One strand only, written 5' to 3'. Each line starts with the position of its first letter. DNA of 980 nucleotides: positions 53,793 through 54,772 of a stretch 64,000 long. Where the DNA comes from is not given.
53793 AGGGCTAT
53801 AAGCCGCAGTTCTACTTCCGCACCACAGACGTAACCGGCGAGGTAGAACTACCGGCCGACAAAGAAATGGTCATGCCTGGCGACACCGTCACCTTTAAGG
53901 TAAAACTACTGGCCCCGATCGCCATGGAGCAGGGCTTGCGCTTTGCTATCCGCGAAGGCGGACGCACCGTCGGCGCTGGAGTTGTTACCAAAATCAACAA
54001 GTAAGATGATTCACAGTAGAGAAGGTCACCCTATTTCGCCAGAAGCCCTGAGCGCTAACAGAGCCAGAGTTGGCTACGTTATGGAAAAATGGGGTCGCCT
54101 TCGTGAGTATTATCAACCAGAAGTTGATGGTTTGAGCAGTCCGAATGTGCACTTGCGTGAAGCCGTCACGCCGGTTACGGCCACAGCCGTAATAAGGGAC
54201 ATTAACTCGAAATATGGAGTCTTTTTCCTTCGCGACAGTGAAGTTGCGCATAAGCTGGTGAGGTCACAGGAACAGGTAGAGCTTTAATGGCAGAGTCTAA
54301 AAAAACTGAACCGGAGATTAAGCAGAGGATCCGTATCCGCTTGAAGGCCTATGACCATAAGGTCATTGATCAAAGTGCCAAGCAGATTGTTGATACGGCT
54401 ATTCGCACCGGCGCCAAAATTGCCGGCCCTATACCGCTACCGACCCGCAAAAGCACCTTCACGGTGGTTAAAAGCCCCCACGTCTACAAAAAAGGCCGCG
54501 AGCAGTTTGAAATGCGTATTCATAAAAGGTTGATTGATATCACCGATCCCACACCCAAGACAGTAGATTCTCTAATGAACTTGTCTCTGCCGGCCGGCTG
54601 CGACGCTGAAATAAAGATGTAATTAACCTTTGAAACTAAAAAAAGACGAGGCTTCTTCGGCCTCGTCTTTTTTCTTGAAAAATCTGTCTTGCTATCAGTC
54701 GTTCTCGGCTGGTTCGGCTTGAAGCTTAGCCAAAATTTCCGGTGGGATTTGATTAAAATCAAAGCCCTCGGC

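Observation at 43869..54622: The universally conserved str operon is interrupted by translationally coupled ORFan genes at three junctions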

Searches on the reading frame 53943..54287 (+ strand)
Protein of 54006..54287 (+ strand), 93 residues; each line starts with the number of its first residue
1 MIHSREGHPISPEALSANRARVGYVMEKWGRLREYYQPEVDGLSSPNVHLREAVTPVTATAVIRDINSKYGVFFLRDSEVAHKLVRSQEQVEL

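Call 3: search_protein_families(library=pfam, proteins=[window:54006-54287:+, window:53943-54287:+], max_evalue=1)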
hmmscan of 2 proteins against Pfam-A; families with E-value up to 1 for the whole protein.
window:54006-54287:+ (93 aa): 0 families

window:53943-54287:+ (114 aa): 0 families

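Call 15: find_homologous_proteins(query=window:54006-54287:+, max_evalue=10)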
Query window:54006-54287:+ (93 aa): 1 proteins with E <= 10 among 1 candidates.
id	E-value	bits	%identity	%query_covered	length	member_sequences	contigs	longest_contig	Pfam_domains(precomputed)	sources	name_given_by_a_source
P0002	3.0e-54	199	100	100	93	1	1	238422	-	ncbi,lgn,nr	ncbi:MAG TPA: hypothetical protein VFP35_03560 [Candidatus Saccharimonadales bacterium]|nr:hypotheti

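Call 29: find_related_loci(query=window:54006-54287:+, collection=metagenome_contigs, flank=10000)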
Query window:54006-54287:+ (93 aa) in metagenome_contigs; peptide patterns used: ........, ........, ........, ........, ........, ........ (x = any residue, [..] = any of these).
111 stretches matched a pattern, but none encodes a relative of the query by tblastn (E <= 1e-3).

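Call 43: search_protein_families(library=ncbifam, proteins=[window:54006-54287:+], max_evalue=1)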
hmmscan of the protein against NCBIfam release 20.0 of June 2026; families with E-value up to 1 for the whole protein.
window:54006-54287:+ (93 aa): 0 families

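Call 44: search_protein_families(library=phrogs, proteins=[window:54006-54287:+], max_evalue=1)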
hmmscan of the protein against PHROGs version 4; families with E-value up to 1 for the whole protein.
window:54006-54287:+ (93 aa): 2 families
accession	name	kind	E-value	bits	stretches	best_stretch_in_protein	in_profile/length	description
phrog_5642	-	unknown function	0.3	12.2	1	71-86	34-49/68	-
phrog_3308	-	unknown function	0.38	12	1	67-88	37-58/88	-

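Call 45: search_protein_families(library=padloc, proteins=[window:54006-54287:+], max_evalue=1)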
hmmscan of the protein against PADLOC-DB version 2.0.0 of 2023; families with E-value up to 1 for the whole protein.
window:54006-54287:+ (93 aa): 0 families

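Call 62: search_solved_structures(query=window:54006-54284:+, max_evalue=10)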
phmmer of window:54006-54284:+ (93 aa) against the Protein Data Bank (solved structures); distinct sequences matched with E-value up to 10: 6.
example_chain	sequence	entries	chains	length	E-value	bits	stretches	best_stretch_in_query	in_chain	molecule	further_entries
2vtw_A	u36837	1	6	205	0.16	15.8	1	8-60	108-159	FIBER PROTEIN 2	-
3nvj_A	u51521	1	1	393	1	13.3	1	14-44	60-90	Endoplasmic oxidoreductin-1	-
3wad_A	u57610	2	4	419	1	13.3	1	8-37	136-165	Glycosyltransferase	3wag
3m31_A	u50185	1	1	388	1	13.2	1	14-44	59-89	Endoplasmic oxidoreductin-1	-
1rq1_A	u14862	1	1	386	1.1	13.2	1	14-44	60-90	Hypothetical 65.0 kDa protein in COX14-COS3 intergenic region precursor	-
1rp4_A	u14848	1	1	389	1.1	13.2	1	14-44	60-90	Hypothetical 65.0 kDa protein in COX14-COS3 intergenic region precursor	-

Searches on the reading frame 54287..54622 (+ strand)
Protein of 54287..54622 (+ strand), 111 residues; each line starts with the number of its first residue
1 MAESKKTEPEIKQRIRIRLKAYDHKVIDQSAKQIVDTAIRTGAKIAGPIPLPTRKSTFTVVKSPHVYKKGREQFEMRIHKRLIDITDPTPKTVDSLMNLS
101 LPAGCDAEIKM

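Call 30: find_encoding_contigs(protein=window:54287-54622:+, flank=6000, max_places=10)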
Protein window:54287-54622:+ (111 aa): 1 contig read that carries it; 1 place shown.
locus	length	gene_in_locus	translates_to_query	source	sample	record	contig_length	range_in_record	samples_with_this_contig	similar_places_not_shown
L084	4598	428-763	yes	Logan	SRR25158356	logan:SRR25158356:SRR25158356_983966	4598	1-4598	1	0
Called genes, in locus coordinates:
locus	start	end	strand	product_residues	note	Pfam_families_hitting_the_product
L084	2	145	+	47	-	?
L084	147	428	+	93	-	-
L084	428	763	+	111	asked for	PF00338:Ribosomal_S10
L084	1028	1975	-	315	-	PF01553:Acyltransferase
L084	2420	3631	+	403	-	PF02073:Peptidase_M29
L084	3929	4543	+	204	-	PF00297:Ribosomal_L3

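Call 33: find_related_loci(query=window:54287-54622:+, collection=metagenome_contigs, flank=10000)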
Query window:54287-54622:+ (111 aa) in metagenome_contigs; peptide patterns used: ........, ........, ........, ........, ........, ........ (x = any residue, [..] = any of these).
600 stretches matched a pattern (row limit reached: there are more); 579 encode a relative of the query (tblastn E <= 1e-3); the best 80 are kept; 80 distinct loci.
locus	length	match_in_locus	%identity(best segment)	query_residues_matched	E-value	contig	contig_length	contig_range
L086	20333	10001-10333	91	1-111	8e-67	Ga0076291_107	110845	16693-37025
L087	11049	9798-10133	91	1-111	6e-67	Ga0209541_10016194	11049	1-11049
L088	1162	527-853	92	1-111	4e-71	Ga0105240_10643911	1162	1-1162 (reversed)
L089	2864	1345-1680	90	1-111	8e-67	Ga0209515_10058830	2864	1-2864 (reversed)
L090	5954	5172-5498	90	1-111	3e-66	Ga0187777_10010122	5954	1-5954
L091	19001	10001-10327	91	1-111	2e-65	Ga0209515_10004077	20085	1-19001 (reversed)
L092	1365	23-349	90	1-111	1e-68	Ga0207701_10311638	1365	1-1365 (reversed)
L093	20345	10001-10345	87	1-111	2e-65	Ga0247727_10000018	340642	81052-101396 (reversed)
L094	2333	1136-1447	89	8-111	6e-65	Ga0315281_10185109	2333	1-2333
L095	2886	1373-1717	88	1-111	3e-64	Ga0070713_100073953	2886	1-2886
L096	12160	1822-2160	86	1-111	1e-63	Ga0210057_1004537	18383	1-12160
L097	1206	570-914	87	1-111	1e-67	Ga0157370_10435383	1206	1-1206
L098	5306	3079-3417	87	1-111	8e-64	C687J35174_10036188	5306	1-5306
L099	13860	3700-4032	85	1-111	2e-63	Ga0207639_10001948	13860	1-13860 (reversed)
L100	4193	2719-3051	84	1-111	3e-63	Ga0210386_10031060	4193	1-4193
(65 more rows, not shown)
